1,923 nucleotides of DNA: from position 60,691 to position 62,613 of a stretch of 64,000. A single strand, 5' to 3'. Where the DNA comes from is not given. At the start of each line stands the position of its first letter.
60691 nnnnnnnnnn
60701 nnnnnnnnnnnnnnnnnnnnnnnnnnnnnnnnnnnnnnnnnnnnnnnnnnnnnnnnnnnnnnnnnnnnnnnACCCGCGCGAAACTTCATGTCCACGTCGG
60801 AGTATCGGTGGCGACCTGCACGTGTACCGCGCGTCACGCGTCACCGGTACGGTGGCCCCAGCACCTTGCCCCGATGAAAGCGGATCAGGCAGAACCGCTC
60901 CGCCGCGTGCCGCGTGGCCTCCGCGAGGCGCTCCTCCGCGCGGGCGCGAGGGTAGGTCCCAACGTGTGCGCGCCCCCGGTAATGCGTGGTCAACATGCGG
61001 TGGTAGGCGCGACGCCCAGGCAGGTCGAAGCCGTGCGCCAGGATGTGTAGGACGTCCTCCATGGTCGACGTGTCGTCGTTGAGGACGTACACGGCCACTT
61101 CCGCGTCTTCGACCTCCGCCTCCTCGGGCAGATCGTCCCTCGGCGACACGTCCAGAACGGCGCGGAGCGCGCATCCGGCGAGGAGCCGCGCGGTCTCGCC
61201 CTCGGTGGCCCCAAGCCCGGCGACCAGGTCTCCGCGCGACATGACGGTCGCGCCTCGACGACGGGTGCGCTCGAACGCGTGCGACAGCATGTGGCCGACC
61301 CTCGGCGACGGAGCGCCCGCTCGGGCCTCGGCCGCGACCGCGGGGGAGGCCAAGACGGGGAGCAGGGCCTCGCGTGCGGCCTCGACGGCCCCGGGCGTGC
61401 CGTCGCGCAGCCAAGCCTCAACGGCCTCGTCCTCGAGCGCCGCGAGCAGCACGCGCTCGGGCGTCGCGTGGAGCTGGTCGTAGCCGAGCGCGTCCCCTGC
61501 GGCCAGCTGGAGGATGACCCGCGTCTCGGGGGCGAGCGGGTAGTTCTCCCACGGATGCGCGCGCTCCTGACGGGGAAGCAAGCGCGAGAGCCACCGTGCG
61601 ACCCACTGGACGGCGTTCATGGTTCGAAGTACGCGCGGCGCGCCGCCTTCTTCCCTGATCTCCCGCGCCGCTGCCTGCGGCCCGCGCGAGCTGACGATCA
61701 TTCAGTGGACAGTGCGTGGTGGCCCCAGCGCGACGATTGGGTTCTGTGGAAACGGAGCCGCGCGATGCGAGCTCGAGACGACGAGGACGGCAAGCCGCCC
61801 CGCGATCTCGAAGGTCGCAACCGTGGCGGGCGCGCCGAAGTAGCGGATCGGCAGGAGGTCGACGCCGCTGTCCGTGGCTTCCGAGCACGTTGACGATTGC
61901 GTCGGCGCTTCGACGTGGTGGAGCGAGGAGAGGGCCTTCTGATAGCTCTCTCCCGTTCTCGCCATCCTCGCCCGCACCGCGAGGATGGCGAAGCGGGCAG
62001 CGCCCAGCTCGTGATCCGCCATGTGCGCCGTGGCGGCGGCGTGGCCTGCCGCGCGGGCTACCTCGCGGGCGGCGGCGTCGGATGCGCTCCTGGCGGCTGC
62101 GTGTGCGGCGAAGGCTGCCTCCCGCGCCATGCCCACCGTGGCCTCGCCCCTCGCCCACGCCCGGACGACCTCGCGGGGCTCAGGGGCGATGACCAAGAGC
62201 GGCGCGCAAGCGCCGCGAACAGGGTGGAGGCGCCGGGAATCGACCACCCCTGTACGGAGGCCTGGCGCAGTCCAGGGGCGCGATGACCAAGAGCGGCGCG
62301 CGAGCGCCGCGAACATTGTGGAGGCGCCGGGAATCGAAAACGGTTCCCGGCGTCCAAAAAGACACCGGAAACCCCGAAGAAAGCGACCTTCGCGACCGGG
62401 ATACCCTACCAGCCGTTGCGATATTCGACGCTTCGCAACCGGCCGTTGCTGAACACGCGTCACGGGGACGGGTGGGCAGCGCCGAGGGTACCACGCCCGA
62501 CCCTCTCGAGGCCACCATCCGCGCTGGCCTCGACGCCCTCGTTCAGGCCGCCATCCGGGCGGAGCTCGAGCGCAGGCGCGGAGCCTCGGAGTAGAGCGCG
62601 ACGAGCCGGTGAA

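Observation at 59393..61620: Rifampin ADP-ribosyltransferase (arr) with ydeI and a ClpN-ClpS fusion beside mobile-element debris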

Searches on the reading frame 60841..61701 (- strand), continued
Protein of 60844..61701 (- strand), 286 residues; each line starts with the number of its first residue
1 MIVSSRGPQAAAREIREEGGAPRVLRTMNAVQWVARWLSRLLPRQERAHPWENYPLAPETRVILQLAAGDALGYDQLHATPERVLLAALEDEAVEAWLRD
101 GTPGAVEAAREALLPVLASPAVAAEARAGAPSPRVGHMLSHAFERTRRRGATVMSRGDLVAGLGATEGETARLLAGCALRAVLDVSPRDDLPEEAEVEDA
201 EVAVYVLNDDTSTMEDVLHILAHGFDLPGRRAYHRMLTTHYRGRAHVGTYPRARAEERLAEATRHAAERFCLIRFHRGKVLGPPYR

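Call 58: fold_search(model_id=the predicted structure, library=pdb)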
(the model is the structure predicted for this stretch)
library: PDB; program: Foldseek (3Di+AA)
matches with E <= 10: 599; with E <= 0.001: 25
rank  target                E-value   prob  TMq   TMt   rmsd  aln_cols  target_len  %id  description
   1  1r6o_C                5.7e-05  1.00  0.30  0.79   3.3        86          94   29  ATP-dependent Clp protease ATP-binding subunit clpA/ATP-dependent Clp protease adaptor protein clpS (released 2005-02-15)
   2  1mbx_C                9.7e-05  1.00  0.30  0.85   4.2        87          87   29  CRYSTAL STRUCTURE ANALYSIS OF ClpSN WITH TRANSITION METAL ION BOUND (released 2002-12-11)
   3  2wa8_A                1.1e-04  1.00  0.30  0.85   4.5        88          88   28  Structural basis of N-end rule substrate recognition in Escherichia coli by the ClpAP adaptor protein ClpS - The Phe p (released 2009-04-28)
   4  3o2h_A                1.2e-04  1.00  0.30  0.77   1.3        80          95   30  E. coli ClpS in complex with a Leu N-end rule peptide (released 2011-12-14)
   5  1lzw_A                1.6e-04  1.00  0.30  0.82   7.9        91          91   26  Structural basis of ClpS-mediated switch in ClpA substrate recognition (released 2002-11-27)
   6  1r6q_D                1.8e-04  1.00  0.30  0.79   1.4        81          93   30  ClpNS with fragments (released 2005-02-15)
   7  2w9r_A                1.9e-04  1.00  0.30  0.77   1.3        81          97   30  Structural basis of N-end rule substrate recognition in Escherichia coli by the ClpAP adaptor protein ClpS (released 2009-04-28)
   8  2wa9_A                2.0e-04  1.00  0.30  0.88   1.4        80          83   30  Structural basis of N-end rule substrate recognition in Escherichia coli by the ClpAP adaptor protein ClpS - Trp pepti (released 2009-04-28)
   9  2wa8_C                2.4e-04  1.00  0.30  0.72   1.3        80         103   30  Structural basis of N-end rule substrate recognition in Escherichia coli by the ClpAP adaptor protein ClpS - The Phe p (released 2009-04-28)
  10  1mbu_C                2.4e-04  1.00  0.30  0.86   3.3        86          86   29  Crystal Structure Analysis of ClpSN heterodimer (released 2002-12-11)
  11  3o2b_C                2.7e-04  1.00  0.30  0.72   1.3        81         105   30  E. coli ClpS in complex with a Phe N-end rule peptide (released 2011-12-14)
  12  3o2b_A                2.7e-04  1.00  0.30  0.87   1.3        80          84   30  E. coli ClpS in complex with a Phe N-end rule peptide (released 2011-12-14)
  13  3o1f_A                2.7e-04  1.00  0.30  0.88   1.5        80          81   30  P1 crystal form of E. coli ClpS at 1.4 A resolution (released 2011-07-27)
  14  3o2o_A                3.3e-04  1.00  0.30  0.87   1.3        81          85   30  Structure of E. coli ClpS ring complex (released 2011-12-14)
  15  1r6o_D                3.5e-04  1.00  0.30  0.79   1.4        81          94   30  ATP-dependent Clp protease ATP-binding subunit clpA/ATP-dependent Clp protease adaptor protein clpS (released 2005-02-15)
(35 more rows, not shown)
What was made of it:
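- On ClpS (PF02617; NCBIfam ClpS equivalogs): Foldseek rmsd 1.3 A, TM 0.85-0.90 (call 58).
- On Clp_N (PF02861): Foldseek TM 0.60-0.72 to ClpB/ClpC/ClpA N-domains (call 58).
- Closest known: ClpS, the N-degron adaptor of ClpAP. Same: The C-terminal 80 residues superpose at 1.3 A (TM 0.85-0.90, call 58).
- Closest known: N-domains of ClpA/ClpB/ClpC. Same: The same double four-helix repeat fold (TM 0.60-0.72 to 1KHY, 2Y1R, 1R6O chain B, 6PBS; call 58).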

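Call 73: search_protein_families(library=pfam, alignment_id=A2, max_evalue=0.01)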
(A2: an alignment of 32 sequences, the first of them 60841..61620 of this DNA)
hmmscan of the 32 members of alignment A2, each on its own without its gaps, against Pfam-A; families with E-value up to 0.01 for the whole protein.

A. member 1, window:60841-61620:- (259 aa): 1 family
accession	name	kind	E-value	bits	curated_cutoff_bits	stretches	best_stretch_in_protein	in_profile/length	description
PF02617.22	ClpS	-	5.1e-14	52.3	23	1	173-241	4-72/80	ATP-dependent Clp protease adaptor protein ClpS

B. families by the number of members that match (of 32 scanned): 2 families
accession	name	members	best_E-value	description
PF02617.22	ClpS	31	9.3e-21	ATP-dependent Clp protease adaptor protein ClpS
PF02861.25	Clp_N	13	1.9e-07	Clp amino terminal domain, pathogenicity island component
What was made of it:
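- On Clp_N (PF02861): 13 of 32 family members pass Clp_N (call 73).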

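Call 80: search_protein_families(library=padloc, proteins=[window:60841-61620:-], max_evalue=0.001)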
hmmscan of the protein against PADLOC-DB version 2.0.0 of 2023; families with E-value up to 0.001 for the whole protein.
window:60841-61620:- (259 aa): 0 families

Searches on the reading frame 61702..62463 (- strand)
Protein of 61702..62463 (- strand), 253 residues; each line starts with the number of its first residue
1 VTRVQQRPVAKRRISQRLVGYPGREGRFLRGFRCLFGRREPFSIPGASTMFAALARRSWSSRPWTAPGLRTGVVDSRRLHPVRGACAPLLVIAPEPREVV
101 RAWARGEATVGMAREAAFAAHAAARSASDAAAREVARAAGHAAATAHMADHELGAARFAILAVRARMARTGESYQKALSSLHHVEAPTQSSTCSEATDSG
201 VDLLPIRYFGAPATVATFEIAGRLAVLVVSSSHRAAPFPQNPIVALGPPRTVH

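Call 3: search_protein_families(library=pfam, proteins=[window:61702-62463:-], max_evalue=0.01)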
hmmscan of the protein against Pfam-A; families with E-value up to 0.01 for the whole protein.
window:61702-62463:- (253 aa): 1 family
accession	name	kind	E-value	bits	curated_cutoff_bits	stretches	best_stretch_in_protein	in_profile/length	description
PF21805.3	Imm5_like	-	3.4e-19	69.4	25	1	98-174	41-115/129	Imm-5 like putative immunity protein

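Call 4: search_protein_families(library=ncbifam, proteins=[window:61702-62463:-], max_evalue=0.01)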
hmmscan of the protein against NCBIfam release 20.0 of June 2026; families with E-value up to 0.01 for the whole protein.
window:61702-62463:- (253 aa): 0 families
